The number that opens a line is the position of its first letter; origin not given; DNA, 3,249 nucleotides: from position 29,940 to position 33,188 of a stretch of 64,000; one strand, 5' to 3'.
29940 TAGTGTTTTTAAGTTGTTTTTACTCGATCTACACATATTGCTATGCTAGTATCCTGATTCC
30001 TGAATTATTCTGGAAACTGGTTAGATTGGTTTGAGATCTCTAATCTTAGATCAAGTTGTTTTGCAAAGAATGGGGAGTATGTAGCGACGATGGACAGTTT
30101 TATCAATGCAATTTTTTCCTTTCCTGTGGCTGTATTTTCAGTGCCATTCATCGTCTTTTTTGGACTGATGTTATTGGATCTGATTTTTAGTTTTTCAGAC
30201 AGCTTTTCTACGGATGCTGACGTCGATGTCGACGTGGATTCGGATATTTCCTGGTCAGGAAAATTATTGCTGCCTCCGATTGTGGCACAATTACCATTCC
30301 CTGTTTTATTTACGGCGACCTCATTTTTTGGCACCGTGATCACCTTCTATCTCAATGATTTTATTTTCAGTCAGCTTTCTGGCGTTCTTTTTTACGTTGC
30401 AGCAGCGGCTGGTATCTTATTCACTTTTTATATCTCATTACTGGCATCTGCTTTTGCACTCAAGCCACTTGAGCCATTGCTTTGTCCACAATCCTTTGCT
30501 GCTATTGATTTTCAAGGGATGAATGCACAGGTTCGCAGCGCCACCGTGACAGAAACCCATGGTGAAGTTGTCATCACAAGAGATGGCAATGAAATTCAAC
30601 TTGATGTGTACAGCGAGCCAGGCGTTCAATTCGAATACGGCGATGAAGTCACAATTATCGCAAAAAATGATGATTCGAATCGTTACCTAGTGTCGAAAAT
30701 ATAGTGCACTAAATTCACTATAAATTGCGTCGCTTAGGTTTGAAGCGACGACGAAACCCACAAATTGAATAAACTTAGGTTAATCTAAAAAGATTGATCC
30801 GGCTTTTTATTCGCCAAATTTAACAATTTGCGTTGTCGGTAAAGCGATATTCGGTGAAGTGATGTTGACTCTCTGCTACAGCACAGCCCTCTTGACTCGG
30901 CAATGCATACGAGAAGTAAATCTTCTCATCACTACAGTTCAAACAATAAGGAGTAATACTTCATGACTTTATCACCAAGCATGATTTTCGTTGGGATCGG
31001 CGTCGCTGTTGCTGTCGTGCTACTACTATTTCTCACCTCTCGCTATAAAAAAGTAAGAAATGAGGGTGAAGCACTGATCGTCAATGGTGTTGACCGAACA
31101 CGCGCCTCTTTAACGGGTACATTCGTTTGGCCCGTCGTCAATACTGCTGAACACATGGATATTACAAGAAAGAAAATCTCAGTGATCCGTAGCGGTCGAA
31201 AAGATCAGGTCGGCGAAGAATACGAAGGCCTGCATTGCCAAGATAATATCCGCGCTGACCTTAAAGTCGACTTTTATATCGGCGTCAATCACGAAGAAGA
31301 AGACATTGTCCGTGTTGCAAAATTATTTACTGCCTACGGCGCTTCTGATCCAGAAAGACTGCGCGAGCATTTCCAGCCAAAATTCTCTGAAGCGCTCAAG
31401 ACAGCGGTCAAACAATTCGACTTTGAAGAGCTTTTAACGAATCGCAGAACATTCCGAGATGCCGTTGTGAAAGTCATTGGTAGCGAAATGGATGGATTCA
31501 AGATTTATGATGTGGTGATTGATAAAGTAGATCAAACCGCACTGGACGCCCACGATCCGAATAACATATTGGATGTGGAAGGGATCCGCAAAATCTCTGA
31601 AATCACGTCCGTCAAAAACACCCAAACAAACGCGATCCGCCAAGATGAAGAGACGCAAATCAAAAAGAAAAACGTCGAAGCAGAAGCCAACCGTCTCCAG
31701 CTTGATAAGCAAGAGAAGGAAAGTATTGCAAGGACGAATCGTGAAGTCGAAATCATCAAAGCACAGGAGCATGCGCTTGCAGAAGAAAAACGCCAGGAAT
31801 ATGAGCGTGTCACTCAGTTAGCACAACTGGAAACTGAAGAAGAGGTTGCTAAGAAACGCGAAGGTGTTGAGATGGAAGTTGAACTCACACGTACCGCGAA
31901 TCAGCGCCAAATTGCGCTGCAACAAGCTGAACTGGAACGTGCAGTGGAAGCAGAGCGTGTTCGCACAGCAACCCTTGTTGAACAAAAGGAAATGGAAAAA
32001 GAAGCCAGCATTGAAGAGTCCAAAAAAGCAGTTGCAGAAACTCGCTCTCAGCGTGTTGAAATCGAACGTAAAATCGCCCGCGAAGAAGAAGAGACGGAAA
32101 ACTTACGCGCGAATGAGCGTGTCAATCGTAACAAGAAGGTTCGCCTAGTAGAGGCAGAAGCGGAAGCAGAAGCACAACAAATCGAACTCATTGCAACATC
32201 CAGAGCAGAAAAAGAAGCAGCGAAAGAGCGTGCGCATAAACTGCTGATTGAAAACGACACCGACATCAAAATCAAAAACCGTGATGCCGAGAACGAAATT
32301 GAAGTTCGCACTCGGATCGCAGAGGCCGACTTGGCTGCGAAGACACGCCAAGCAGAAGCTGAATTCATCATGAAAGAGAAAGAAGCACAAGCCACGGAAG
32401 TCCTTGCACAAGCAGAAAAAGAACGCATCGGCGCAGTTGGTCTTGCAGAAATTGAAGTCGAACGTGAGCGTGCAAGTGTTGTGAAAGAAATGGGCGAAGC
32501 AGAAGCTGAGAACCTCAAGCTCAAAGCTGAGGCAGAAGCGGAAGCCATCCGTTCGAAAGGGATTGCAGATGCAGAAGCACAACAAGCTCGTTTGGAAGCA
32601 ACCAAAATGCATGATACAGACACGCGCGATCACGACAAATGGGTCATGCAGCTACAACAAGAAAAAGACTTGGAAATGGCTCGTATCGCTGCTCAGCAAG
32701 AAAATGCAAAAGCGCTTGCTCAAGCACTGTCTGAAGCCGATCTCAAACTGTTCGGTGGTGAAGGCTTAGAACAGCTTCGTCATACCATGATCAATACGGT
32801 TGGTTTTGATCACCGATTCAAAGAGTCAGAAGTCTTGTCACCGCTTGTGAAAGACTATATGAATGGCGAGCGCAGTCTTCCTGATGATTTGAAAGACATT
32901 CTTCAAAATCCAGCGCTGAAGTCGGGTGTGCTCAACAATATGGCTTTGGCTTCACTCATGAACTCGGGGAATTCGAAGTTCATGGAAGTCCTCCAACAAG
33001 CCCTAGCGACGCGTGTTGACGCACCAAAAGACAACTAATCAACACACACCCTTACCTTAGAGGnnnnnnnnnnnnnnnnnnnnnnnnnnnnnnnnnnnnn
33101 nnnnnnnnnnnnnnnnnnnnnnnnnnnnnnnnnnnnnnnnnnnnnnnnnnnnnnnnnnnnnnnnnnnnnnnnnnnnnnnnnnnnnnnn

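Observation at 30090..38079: NfeD/YqiJ-like - flotillin - giant AAA_5 ATPase three-gene operon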

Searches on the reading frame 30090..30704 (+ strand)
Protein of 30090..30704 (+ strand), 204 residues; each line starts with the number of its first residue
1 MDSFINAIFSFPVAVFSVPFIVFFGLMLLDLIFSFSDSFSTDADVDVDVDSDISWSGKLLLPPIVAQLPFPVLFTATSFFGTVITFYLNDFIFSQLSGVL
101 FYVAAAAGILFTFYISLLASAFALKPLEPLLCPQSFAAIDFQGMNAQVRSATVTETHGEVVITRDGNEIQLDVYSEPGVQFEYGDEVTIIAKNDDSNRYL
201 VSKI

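Call 8: search_protein_families(library=pfam, proteins=[window:30090-30704:+], max_evalue=0.01)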
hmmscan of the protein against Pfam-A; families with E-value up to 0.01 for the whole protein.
window:30090-30704:+ (204 aa): 0 families

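Call 9: search_protein_families(library=ncbifam, proteins=[window:30090-30704:+], max_evalue=0.01)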
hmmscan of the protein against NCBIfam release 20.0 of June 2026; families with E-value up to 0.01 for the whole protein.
window:30090-30704:+ (204 aa): 0 families

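Call 10: search_protein_families(library=padloc, proteins=[window:30090-30704:+], max_evalue=0.01)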
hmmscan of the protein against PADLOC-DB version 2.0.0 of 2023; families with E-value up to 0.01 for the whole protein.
window:30090-30704:+ (204 aa): 0 families
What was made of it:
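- None of the three proteins hits PADLOC (call 10).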

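Call 11: search_protein_families(library=pfam, proteins=[window:30090-30704:+], max_evalue=10)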
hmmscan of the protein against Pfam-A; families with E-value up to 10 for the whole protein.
window:30090-30704:+ (204 aa): 1 family
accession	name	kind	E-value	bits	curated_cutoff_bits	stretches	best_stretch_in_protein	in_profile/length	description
PF05702.16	Herpes_UL49_5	-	0.14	12.6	22.2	1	89-127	42-80/98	Herpesvirus UL49.5 envelope/tegument protein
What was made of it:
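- Checked: The labels 'NfeD/YqiJ-like' and 'flotillin' get no Pfam or NCBIfam hit on the full-length proteins (calls 8, 9, 11).
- Tried and rejected: (1) Pfam, NCBIfam and PADLOC on the full-length proteins gave nothing for genes 1 and 2 and no defence hits (calls 8-11).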

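Call 43: search_protein_families(library=pfam, alignment_id=A2, max_evalue=0.01)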
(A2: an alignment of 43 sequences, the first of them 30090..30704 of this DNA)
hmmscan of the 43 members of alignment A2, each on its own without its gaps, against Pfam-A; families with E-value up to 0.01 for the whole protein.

A. member 1, window:30090-30704:+ (204 aa): 0 families

B. families by the number of members that match (of 43 scanned): 2 families
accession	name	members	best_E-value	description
PF21001.2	YqiJ_N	1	8.3e-05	Inner membrane protein YqiJ, N-terminal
PF07264.17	EI24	1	0.00039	Sulfate transporter CysZ/Etoposide-induced protein 2.4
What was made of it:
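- On YqiJ / short NfeD: No hit for the window protein (calls 8, 11); 1/43 family members hits YqiJ_N (call 43)
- Closest known: Escherichia coli yqiJK. Different: Pfam YqiJ models miss the window's gene 1 (calls 11, 43).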

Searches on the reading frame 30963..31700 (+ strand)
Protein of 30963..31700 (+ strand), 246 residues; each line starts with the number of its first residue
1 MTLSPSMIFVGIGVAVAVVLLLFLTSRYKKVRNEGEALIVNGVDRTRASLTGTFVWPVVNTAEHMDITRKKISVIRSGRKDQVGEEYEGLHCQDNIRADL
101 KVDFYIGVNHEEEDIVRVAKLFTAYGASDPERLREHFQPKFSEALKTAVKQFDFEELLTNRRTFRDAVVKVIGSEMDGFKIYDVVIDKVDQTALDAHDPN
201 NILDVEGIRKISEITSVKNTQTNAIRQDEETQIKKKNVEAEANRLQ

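Call 11: search_protein_families(library=pfam, proteins=[window:30963-31700:+], max_evalue=10)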
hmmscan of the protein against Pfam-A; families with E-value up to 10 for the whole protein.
window:30963-31700:+ (246 aa): 3 families
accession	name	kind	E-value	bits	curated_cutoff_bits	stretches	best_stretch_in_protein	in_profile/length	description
PF01145.31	Band_7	-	8.3e-09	36.2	23.6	1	33-190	4-146/176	SPFH domain / Band 7 family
PF04280.21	Tim44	-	0.014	16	29.6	1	120-163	30-73/147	Tim44-like domain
PF24359.1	DUF7515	-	0.16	12.7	27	1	126-157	20-50/85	Domain of unknown function (DUF7515)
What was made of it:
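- On YqiK-type flotillin (SPFH superfamily): Isolated aa 1-246: 36.2 bits vs 23.6 (call 11).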

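Call 67: find_homologous_proteins(query=window:30963-31700:+, max_evalue=0.00001)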
Query window:30963-31700:+ (246 aa): 19 proteins with E <= 0.00001 among 1068 candidates.
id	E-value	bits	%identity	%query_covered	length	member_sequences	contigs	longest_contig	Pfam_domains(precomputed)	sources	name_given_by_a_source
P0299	6.9e-130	449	87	95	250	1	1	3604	PF01145.32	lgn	-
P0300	4.3e-125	434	80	100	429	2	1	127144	PF01145.32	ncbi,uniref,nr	ncbi:flotillin family protein [Veronia nyctiphanis]|uniref:SPFH domain-containing protein n=1 Tax=Ve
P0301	3.7e-113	395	83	86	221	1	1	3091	PF01145.32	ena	-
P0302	1.3e-112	393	77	94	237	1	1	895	PF01145.32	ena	-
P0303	1.3e-89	318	87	67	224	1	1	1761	PF01145.32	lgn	-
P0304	1.5e-85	304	90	63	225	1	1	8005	PF01145.32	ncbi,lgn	-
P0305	1.5e-62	229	49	93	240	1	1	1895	PF01145.32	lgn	-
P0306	2.2e-47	180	44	97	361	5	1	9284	-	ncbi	ncbi:MAG: flotillin family protein, partial [Stenotrophomonas sp.]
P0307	1.5e-44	170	41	95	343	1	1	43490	PF01145.32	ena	-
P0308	2.6e-44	170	42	88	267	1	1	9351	PF01145.32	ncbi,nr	ncbi:MAG: SPFH domain-containing protein, partial [Lentisphaeraceae bacterium]|nr:SPFH domain-contai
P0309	1.3e-43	167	45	84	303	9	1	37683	-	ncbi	ncbi:flotillin family protein, partial [Pseudomonas viridiflava]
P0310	4.8e-42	162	38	98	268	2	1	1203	PF01145.32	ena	-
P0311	8.6e-42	161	39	96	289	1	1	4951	PF01145.32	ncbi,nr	ncbi:MAG: hypothetical protein KDK70_22135 [Myxococcales bacterium]|nr:hypothetical protein [Myxococ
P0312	2.4e-36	143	39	85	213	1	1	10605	PF01145.32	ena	-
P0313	2.7e-33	133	58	46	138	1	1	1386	-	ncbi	-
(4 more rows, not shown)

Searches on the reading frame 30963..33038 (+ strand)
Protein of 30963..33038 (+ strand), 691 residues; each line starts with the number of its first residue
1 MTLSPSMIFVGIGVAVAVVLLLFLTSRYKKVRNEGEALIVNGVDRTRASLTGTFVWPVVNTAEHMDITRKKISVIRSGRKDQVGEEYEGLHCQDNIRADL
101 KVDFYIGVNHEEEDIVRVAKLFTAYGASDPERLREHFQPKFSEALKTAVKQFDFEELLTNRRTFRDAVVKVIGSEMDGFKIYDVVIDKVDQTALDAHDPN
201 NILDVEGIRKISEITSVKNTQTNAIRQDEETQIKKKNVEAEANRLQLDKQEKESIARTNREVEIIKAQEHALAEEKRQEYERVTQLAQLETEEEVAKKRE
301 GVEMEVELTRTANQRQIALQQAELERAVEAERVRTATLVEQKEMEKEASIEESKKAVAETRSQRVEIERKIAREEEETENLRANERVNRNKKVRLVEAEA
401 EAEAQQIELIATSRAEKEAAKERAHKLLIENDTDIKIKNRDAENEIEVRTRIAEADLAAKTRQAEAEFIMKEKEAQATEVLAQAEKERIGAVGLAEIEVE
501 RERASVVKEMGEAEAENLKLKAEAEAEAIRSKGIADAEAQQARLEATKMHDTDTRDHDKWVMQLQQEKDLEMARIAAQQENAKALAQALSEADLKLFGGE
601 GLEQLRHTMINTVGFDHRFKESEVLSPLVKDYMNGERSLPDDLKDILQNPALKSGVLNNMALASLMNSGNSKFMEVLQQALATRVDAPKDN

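Call 8: search_protein_families(library=pfam, proteins=[window:30963-33038:+], max_evalue=0.01)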
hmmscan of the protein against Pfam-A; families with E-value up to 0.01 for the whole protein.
window:30963-33038:+ (691 aa): 0 families

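Call 9: search_protein_families(library=ncbifam, proteins=[window:30963-33038:+], max_evalue=0.01)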
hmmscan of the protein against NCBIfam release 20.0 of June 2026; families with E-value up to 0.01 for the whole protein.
window:30963-33038:+ (691 aa): 0 families

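Call 10: search_protein_families(library=padloc, proteins=[window:30963-33038:+], max_evalue=0.01)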
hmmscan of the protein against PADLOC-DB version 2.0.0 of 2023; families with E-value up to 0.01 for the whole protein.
window:30963-33038:+ (691 aa): 0 families

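Call 11: search_protein_families(library=pfam, proteins=[window:30963-33038:+], max_evalue=10)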
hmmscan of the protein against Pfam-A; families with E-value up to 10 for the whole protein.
window:30963-33038:+ (691 aa): 0 families

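Call 13: search_solved_structures(query=window:30963-33038:+, max_evalue=1)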
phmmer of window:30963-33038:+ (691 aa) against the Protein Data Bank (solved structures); distinct sequences matched with E-value up to 1: 1.
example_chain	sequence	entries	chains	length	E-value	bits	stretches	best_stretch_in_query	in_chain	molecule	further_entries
5lj3_H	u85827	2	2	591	0.22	13.5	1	491-559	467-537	CWC22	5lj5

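Call 44: search_protein_families(library=pfam, alignment_id=A3, max_evalue=0.01)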
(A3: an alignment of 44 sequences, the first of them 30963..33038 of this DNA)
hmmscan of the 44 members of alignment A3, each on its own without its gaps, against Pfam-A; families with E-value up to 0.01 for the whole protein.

A. member 1, window:30963-33038:+ (691 aa): 0 families

B. families by the number of members that match (of 44 scanned): 3 families
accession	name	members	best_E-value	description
PF01145.31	Band_7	7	1.4e-12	SPFH domain / Band 7 family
PF15975.10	Flot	1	0.0058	Flotillin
PF11188.13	DUF2975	1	0.0079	Protein of unknown function (DUF2975)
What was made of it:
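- On YqiK-type flotillin (SPFH superfamily): Only 7/44 family members hit at full length (call 44). No hit in the window protein; 1/44 family members at E 0.006 (call 44)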

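Call 68: find_related_loci(query=A3, collection=metagenome_contigs, flank=8000)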
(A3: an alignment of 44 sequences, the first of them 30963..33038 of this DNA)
Query A3 (691 aa) in metagenome_contigs; peptide patterns used: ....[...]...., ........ (x = any residue, [..] = any of these).
600 stretches matched a pattern (row limit reached: there are more); 562 encode a relative of the query (tblastn E <= 1e-3); the best 80 are kept; 80 distinct loci.
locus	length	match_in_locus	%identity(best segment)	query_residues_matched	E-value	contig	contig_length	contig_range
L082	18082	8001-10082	65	6-682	0e+0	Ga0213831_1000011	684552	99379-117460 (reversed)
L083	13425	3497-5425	48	7-684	5e-178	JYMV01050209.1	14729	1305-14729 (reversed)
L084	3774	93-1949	46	7-665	5e-174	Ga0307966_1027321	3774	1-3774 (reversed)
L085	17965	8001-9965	39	3-666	9e-139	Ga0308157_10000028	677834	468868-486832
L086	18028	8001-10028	38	1-682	5e-136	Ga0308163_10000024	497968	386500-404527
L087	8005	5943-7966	70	1-671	1e-160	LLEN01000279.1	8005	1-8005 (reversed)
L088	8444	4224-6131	35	1-671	6e-109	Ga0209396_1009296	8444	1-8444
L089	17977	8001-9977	35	1-676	3e-108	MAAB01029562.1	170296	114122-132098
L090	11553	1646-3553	34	1-671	5e-106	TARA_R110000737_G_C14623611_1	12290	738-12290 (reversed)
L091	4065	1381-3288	35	1-671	1e-106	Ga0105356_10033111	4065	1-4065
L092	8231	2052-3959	32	1-671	1e-102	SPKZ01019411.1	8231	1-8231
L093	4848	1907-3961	34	2-667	6e-101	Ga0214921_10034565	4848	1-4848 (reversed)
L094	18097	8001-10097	34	1-681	1e-100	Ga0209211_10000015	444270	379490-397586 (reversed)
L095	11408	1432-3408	34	2-666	2e-100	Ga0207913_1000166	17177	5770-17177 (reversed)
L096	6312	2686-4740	34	2-670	4e-100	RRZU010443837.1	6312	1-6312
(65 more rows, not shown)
